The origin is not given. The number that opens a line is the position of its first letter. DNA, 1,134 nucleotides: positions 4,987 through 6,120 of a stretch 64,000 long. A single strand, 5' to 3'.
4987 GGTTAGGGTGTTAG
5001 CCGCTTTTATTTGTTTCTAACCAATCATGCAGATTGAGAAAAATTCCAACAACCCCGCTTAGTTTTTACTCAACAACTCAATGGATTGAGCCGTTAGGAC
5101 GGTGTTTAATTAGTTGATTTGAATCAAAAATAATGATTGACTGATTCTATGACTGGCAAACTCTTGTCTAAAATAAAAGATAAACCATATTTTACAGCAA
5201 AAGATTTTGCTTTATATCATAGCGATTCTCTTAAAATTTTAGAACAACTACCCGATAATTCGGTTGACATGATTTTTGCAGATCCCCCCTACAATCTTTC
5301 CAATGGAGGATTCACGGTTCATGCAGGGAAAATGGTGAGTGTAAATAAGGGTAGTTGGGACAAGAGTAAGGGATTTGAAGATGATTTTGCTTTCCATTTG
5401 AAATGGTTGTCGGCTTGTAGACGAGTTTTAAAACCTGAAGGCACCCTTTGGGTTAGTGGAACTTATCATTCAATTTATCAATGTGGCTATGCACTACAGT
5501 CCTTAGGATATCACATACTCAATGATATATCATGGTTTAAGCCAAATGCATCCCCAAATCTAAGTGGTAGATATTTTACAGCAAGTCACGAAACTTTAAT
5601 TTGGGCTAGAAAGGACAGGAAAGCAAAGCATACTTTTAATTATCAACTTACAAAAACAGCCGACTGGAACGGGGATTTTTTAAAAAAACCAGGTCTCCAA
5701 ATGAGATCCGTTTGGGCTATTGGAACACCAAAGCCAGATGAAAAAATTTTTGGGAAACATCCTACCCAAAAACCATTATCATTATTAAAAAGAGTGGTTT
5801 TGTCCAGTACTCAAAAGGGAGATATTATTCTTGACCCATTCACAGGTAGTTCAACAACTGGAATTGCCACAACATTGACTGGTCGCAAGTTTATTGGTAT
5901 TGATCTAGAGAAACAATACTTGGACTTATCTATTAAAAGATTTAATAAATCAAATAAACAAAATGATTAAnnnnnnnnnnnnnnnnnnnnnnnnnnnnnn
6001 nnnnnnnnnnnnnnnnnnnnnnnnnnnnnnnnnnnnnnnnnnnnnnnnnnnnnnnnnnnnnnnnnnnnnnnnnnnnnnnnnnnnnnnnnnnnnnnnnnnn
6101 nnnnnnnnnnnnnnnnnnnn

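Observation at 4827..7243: Type II R-M operon bracketed by perfect 172-bp inverted repeats: a candidate mobile R-M unit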

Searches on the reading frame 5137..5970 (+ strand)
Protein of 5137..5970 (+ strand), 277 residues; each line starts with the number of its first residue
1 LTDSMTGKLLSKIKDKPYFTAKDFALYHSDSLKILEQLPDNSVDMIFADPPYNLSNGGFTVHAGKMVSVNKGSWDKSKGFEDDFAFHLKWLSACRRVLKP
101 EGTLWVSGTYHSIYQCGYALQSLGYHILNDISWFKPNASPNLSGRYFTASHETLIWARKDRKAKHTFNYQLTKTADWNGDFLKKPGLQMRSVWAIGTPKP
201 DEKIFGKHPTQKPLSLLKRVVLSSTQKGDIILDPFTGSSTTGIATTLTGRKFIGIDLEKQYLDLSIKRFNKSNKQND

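Call 13: search_protein_families(library=pfam, proteins=[window:5137-5970:+], max_evalue=0.01)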
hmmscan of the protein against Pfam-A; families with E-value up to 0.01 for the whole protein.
window:5137-5970:+ (277 aa): 4 families
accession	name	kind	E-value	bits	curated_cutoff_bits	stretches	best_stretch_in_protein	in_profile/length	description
PF01555.25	N6_N4_Mtase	-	2.3e-56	191.7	26.7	1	43-266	1-220/221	DNA methylase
PF01170.24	UPF0020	-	0.0004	20.6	22.3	0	220-255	21-56/197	RMKL-like, methyltransferase domain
PF03602.21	Cons_hypoth95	-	0.0041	17.3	24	0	23-55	92-126/182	Conserved hypothetical protein 95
PF13847.12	Methyltransf_31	-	0.0043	17.2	27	0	23-107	55-110/145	Methyltransferase domain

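Call 14: search_protein_families(library=ncbifam, proteins=[window:5137-5970:+], max_evalue=0.01)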
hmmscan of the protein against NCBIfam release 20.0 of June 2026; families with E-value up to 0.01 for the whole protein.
window:5137-5970:+ (277 aa): 4 families
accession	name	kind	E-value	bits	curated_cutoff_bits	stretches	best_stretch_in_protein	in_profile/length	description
NF050803.1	DnaMtaseCcrMCaul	equivalog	5.2e-75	252.5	830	1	26-274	6-252/350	adenine-specific DNA-methyltransferase CcrM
NF008572.0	PRK11524.1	equivalog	1.5e-38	132.6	292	2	205-274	192-261/294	adenine-specific DNA-methyltransferase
NF010253.0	PRK13699.1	subfamily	4.9e-19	68.9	244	2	207-271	143-207/226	DNA methyltransferase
TIGR01177.1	TIGR01177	hypoth_equivalog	1.5e-07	31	316.55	1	220-259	175-214/330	TIGR01177 family methyltransferase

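Call 15: search_protein_families(library=padloc, proteins=[window:5137-5970:+], max_evalue=0.01)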
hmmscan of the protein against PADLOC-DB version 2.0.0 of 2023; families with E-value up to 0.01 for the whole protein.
window:5137-5970:+ (277 aa): 76 families (the best 25 are shown)
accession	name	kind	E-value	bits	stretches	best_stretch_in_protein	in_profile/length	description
PDLC03371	MTase_II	-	1e-95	318.2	1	16-275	3-258/260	Type II methyltransferase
PDLC03216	MTase_II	-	1.5e-80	268.9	1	26-275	14-261/364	Type II methyltransferase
PDLC03738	oMTase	-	9.6e-76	252.9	1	27-273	24-269/376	orphan methyltransferase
PDLC03302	MTase_II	-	1.7e-61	206.8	1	26-271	7-262/626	Type II methyltransferase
PDLC03299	MTase_II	-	1.1e-44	151.2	1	17-272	8-260/296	Type II methyltransferase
PDLC03387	MTase_II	-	4.2e-37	125.9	2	116-272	131-278/289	Type II methyltransferase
PDLC03320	MTase_II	-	2.5e-30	103.6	1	18-274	27-279/289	Type II methyltransferase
PDLC03353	MTase_II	-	3.9e-30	103.2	1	17-273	3-254/260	Type II methyltransferase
PDLC03279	MTase_II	-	7.2e-30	101.8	1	23-270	356-585/587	Type II methyltransferase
PDLC03265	MTase_II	-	5.4e-27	93.1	2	199-270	258-329/333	Type II methyltransferase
PDLC03238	MTase_II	-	1.7e-26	91.3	1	11-260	111-356/428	Type II methyltransferase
PDLC03339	MTase_II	-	1.8e-26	90.8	2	183-273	185-275/399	Type II methyltransferase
PDLC03300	MTase_II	-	1.2e-25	88.2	1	25-272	13-279/302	Type II methyltransferase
PDLC03230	MTase_II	-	8.9e-25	85.7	1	26-269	38-282/360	Type II methyltransferase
PDLC03252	MTase_II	-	2.7e-23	80.9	1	117-271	211-355/365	Type II methyltransferase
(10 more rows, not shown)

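Call 17: find_encoding_contigs(protein=window:5137-5970:+, flank=6000, max_places=10)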
Protein window:5137-5970:+ (277 aa): no gene with exactly this product is on record in the collection.

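Call 18: find_encoding_contigs(protein=window:5149-5970:+, flank=6000, max_places=10)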
Protein window:5149-5970:+ (273 aa): 15 contigs read that carry it; 9 places shown.
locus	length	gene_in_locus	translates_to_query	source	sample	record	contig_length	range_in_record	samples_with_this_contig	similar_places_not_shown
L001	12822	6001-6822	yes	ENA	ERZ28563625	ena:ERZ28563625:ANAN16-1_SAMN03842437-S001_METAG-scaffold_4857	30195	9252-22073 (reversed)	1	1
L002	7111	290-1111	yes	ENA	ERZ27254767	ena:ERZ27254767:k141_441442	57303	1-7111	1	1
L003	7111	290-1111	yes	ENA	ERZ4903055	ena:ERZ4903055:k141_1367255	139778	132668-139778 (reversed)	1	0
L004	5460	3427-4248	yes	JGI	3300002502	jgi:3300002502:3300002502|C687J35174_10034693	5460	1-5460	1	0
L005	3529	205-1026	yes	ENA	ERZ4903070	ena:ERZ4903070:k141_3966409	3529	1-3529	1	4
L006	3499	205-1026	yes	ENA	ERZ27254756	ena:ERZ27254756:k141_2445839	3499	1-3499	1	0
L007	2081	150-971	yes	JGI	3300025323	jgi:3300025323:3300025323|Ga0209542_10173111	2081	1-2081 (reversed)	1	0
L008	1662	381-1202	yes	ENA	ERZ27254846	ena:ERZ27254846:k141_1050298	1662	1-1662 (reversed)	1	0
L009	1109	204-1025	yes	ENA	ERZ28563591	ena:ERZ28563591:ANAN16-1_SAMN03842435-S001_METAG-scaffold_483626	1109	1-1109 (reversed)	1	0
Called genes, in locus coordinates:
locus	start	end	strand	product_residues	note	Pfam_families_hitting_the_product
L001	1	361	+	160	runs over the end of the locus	PF01029:NusB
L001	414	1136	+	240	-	PF22935:RM44_endonuclase (faint), PF14622:Ribonucleas_3_3, PF00636:Ribonuclease_3, PF00035:dsrm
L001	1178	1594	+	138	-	PF00886:Ribosomal_S16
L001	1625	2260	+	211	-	PF01300:Sua5_yciO_yrdC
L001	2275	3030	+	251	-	PF02673:BacA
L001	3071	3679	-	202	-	PF05204:Hom_end (faint), PF14528:LAGLIDADG_3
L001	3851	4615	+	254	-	PF00142:Fer4_NifH, PF01656:CbiA, PF02374:ArsA_ATPase (faint), PF06564:CBP_BcsQ, PF07015:VirC1 (faint), PF09140:MipZ (faint), PF10609:ParA, PF13614:AAA_31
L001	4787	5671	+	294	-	PF02195:ParB_N, PF17762:HTH_ParB, PF23552:ParB_C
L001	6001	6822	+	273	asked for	PF01555:N6_N4_Mtase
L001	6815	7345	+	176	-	-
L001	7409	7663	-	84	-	-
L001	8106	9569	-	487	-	PF13328:HD_4, PF01966:HD (weak), PF04607:RelA_SpoT, PF02824:TGS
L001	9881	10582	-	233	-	-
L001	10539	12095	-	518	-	-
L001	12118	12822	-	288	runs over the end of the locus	PF02481:DNA_processg_A, PF17782:WHD_DprA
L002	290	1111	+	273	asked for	PF01555:N6_N4_Mtase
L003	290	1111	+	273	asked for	PF01555:N6_N4_Mtase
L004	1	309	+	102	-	?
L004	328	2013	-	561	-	PF03485:Arg_tRNA_synt_N, PF00750:tRNA-synt_1d, PF05746:DALR_1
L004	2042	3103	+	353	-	PF00089:Trypsin, PF10459:Peptidase_S46 (faint), PF13365:Trypsin_2, PF13180:PDZ_2, PF00595:PDZ (weak), PF17820:PDZ_6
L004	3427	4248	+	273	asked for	PF01555:N6_N4_Mtase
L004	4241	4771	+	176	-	-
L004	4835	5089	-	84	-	-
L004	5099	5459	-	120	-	?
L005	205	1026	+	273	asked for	PF01555:N6_N4_Mtase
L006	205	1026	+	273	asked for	PF01555:N6_N4_Mtase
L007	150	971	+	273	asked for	PF01555:N6_N4_Mtase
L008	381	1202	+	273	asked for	PF01555:N6_N4_Mtase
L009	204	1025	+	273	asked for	PF01555:N6_N4_Mtase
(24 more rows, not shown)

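Call 28: find_homologous_proteins(query=L004:2042-3103:+, max_evalue=1e-30)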
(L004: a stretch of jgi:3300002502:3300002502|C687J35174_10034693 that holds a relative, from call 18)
Query L004:2042-3103:+ (353 aa): 7479 proteins with E <= 1e-30 among 8000 candidates; the best 120 are listed.
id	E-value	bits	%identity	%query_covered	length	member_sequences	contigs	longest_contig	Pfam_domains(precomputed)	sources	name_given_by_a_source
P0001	4.6e-214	728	93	100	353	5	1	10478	PF13365.13,PF17820.8,PF00595.30,PF13180.13,PF10459.16,PF00089.33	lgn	-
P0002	1.9e-213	726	92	100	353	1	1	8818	PF13365.13,PF17820.8,PF00595.30,PF13180.13,PF10459.16,PF00089.33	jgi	-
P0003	9.4e-210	714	90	100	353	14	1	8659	PF13365.13,PF17820.8,PF00595.30,PF13180.13,PF10459.16,PF00089.33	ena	-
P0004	7.3e-209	711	90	100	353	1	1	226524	PF13365.13,PF17820.8,PF00595.30,PF13180.13,PF10459.16,PF00089.33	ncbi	-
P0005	1.6e-207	706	89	100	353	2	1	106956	PF13365.13,PF17820.8,PF00595.30,PF13180.13,PF10459.16,PF00089.33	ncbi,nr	ncbi:MAG: trypsin-like peptidase domain-containing protein [Candidatus Pacebacteria bacterium]|nr:tr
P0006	4.9e-207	705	90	100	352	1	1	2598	PF13365.13,PF17820.8,PF13180.13,PF10459.16,PF00089.33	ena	-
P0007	8.4e-204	694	89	100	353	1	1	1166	PF13365.13,PF17820.8,PF00595.30,PF13180.13,PF10459.16,PF00089.33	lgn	-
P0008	1.3e-202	690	90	100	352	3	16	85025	PF13365.13,PF17820.8,PF00595.30,PF13180.13,PF10459.16,PF00089.33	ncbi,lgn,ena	ncbi:MAG: trypsin-like peptidase domain-containing protein [Patescibacteria group bacterium]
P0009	9.6e-201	684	86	100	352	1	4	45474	PF13365.13,PF17820.8,PF00595.30,PF13180.13,PF10459.16,PF00089.33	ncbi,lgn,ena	-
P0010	6.5e-200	681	86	100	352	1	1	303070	PF13365.13,PF17820.8,PF00595.30,PF13180.13,PF10459.16,PF00089.33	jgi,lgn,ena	-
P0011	9.1e-192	655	86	100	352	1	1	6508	PF13365.13,PF17820.8,PF00595.30,PF13180.13,PF10459.16,PF00089.33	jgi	jgi:serine protease Do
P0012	1.3e-184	631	83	100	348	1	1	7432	PF13365.13,PF17820.8,PF00595.30,PF13180.13,PF10459.16,PF00089.33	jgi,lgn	jgi:serine protease Do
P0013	1.8e-180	617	81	100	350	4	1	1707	PF13365.13,PF17820.8,PF00595.30,PF13180.13,PF10459.16,PF00089.33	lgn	-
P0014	7.6e-178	609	79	100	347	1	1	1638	PF13365.13,PF17820.8,PF00595.30,PF13180.13,PF10459.16,PF00089.33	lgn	-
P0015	1.5e-176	604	79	100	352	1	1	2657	PF13365.13,PF17820.8,PF00595.30,PF13180.13,PF10459.16,PF00089.33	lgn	-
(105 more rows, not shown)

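Call 30: find_encoding_contigs(protein=P0001, flank=6000, max_places=6)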
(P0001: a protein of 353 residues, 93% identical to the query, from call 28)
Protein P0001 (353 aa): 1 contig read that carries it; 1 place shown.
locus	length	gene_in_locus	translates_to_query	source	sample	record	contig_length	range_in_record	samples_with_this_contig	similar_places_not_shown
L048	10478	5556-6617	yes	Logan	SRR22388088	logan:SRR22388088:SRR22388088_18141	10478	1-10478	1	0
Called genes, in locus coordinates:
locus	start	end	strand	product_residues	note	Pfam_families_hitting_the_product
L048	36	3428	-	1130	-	PF00133:tRNA-synt_1, PF09334:tRNA-synt_1g (weak), PF00300:His_Phos_1, PF00133:tRNA-synt_1, PF08264:Anticodon_1, PF19302:DUF5915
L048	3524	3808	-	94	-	-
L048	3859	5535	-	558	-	PF03485:Arg_tRNA_synt_N, PF00750:tRNA-synt_1d, PF05746:DALR_1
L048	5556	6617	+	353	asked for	PF00089:Trypsin, PF10459:Peptidase_S46 (faint), PF13365:Trypsin_2, PF13180:PDZ_2, PF00595:PDZ (weak), PF17820:PDZ_6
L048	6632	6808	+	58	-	-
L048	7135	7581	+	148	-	PF01668:SmpB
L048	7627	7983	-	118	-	PF02325:CCB3_YggT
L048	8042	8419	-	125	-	-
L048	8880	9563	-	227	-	PF00849:PseudoU_synth_2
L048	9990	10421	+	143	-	PF05198:IF3_N, PF00707:IF3_C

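Call 31: find_encoding_contigs(protein=P0004, flank=6000, max_places=4)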
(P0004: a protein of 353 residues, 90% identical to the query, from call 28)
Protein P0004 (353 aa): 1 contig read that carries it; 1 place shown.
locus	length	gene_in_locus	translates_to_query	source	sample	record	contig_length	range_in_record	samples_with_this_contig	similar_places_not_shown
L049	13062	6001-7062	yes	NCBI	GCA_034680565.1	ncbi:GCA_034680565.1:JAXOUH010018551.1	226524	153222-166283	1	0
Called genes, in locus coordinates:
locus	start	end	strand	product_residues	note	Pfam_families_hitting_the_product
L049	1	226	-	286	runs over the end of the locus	PF08538:DUF1749, PF12146:Hydrolase_4 (weak), PF00561:Abhydrolase_1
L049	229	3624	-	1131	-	PF00133:tRNA-synt_1, PF09334:tRNA-synt_1g, PF00300:His_Phos_1, PF00133:tRNA-synt_1, PF08264:Anticodon_1, PF19302:DUF5915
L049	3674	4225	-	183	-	-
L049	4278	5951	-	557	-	PF03485:Arg_tRNA_synt_N, PF00750:tRNA-synt_1d, PF05746:DALR_1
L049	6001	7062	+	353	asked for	PF00089:Trypsin, PF10459:Peptidase_S46 (faint), PF13365:Trypsin_2, PF13180:PDZ_2, PF00595:PDZ (weak), PF17820:PDZ_6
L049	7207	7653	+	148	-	PF01668:SmpB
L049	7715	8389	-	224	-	-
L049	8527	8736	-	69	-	-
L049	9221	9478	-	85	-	-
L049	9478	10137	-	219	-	PF00849:PseudoU_synth_2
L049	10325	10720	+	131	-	-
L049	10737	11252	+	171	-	PF05198:IF3_N, PF00707:IF3_C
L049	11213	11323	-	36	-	-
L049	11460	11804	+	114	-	PF00453:Ribosomal_L20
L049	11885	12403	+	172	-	-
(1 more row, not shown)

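Call 51: search_solved_structures(query=window:5149-5970:+, max_evalue=0.00001)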
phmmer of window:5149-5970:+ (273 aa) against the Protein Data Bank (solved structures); distinct sequences matched with E-value up to 0.00001: 12.
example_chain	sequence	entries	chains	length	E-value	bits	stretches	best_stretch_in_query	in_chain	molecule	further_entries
6pbd_A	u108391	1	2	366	8.9e-63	215.3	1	22-264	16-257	Modification methylase CcrMI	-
5hek_A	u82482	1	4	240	1.2e-29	106.6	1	22-266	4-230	Adenine specific DNA methyltransferase (DpnA)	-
5hfj_A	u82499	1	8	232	1.4e-29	106.4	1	22-266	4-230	Adenine specific DNA methyltransferase (DpnA)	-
9c3u_A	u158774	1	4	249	6.4e-23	84.5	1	21-266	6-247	Methyltransferase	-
8urk_A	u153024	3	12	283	6.9e-23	84.4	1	20-266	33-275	Methyltransferase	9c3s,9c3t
1g60_A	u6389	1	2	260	2.8e-21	79.2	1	27-259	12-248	Adenine-specific Methyltransferase MboIIA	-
8s9n_A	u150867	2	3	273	2.3e-18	69.6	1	25-265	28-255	DNA cytosine-N4 methyltransferase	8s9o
8s9m_A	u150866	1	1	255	3.1e-18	69.2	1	25-265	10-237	DNA cytosine-N4 methyltransferase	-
1nw8_A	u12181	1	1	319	1.5e-13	53.8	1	26-254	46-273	MODIFICATION METHYLASE RSRI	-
1eg2_A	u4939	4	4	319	1.7e-13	53.6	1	26-254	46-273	MODIFICATION METHYLASE RSRI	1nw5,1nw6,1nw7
1boo_A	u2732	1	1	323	9.6e-13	51.2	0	190-269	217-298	PROTEIN (N-4 CYTOSINE-SPECIFIC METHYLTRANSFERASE PVU II)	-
2zie_A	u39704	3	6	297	3.9e-11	45.9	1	202-267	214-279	Putative modification methylase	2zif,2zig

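Call 89: find_encoding_contigs(protein=P0243, flank=4000, max_places=10)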
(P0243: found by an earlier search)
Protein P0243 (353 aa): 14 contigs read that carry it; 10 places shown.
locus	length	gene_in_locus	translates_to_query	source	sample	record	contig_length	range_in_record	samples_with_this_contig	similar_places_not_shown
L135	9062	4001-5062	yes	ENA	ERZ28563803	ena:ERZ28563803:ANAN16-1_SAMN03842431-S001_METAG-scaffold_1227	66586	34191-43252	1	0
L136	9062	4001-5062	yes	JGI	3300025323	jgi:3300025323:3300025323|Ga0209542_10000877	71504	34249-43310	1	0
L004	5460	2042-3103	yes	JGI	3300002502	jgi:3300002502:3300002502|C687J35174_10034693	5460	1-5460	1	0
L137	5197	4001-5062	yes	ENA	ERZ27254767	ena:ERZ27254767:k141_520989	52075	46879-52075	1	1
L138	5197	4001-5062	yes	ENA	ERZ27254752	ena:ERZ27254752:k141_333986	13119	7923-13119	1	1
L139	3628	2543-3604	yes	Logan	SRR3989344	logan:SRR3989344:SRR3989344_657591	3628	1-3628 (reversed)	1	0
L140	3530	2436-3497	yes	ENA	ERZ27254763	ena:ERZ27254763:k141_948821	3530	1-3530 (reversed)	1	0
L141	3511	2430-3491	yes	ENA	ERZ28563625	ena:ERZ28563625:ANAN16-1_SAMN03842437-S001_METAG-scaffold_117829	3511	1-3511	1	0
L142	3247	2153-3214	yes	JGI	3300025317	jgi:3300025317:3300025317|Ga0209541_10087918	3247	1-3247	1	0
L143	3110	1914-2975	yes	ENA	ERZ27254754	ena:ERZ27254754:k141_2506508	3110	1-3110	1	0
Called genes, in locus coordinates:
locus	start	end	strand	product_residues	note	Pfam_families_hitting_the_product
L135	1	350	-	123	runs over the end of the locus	PF22296:bAvd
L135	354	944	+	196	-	PF00078:RVT_1 (weak)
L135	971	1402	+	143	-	PF00078:RVT_1 (weak)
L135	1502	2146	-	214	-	PF18959:DUF5701 (weak)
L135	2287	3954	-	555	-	PF03485:Arg_tRNA_synt_N, PF00750:tRNA-synt_1d, PF05746:DALR_1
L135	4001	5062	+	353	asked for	PF00089:Trypsin, PF10459:Peptidase_S46 (faint), PF13365:Trypsin_2, PF13180:PDZ_2, PF00595:PDZ (weak), PF17820:PDZ_6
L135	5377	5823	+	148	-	PF01668:SmpB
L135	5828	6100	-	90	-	PF01541:GIY-YIG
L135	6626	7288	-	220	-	PF00849:PseudoU_synth_2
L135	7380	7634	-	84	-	-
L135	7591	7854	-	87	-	-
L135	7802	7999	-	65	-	-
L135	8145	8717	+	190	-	PF05198:IF3_N, PF00707:IF3_C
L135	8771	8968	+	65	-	PF01632:Ribosomal_L35p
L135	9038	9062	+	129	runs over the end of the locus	PF00453:Ribosomal_L20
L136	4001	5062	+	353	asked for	PF00089:Trypsin, PF10459:Peptidase_S46 (faint), PF13365:Trypsin_2, PF13180:PDZ_2, PF00595:PDZ (weak), PF17820:PDZ_6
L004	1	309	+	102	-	?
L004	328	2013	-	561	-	PF03485:Arg_tRNA_synt_N, PF00750:tRNA-synt_1d, PF05746:DALR_1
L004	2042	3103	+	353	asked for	PF00089:Trypsin, PF10459:Peptidase_S46 (faint), PF13365:Trypsin_2, PF13180:PDZ_2, PF00595:PDZ (weak), PF17820:PDZ_6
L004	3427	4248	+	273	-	PF01555:N6_N4_Mtase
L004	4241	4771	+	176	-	-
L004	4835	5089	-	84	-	-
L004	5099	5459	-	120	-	?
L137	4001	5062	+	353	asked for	PF00089:Trypsin, PF10459:Peptidase_S46 (faint), PF13365:Trypsin_2, PF13180:PDZ_2, PF00595:PDZ (weak), PF17820:PDZ_6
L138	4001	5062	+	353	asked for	PF00089:Trypsin, PF10459:Peptidase_S46 (faint), PF13365:Trypsin_2, PF13180:PDZ_2, PF00595:PDZ (weak), PF17820:PDZ_6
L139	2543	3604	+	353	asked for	PF00089:Trypsin, PF10459:Peptidase_S46 (faint), PF13365:Trypsin_2, PF13180:PDZ_2, PF00595:PDZ (weak), PF17820:PDZ_6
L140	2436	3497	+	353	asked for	PF00089:Trypsin, PF10459:Peptidase_S46 (faint), PF13365:Trypsin_2, PF13180:PDZ_2, PF00595:PDZ (weak), PF17820:PDZ_6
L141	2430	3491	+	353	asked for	PF00089:Trypsin, PF10459:Peptidase_S46 (faint), PF13365:Trypsin_2, PF13180:PDZ_2, PF00595:PDZ (weak), PF17820:PDZ_6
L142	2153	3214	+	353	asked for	PF00089:Trypsin, PF10459:Peptidase_S46 (faint), PF13365:Trypsin_2, PF13180:PDZ_2, PF00595:PDZ (weak), PF17820:PDZ_6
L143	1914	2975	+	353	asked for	PF00089:Trypsin, PF10459:Peptidase_S46 (faint), PF13365:Trypsin_2, PF13180:PDZ_2, PF00595:PDZ (weak), PF17820:PDZ_6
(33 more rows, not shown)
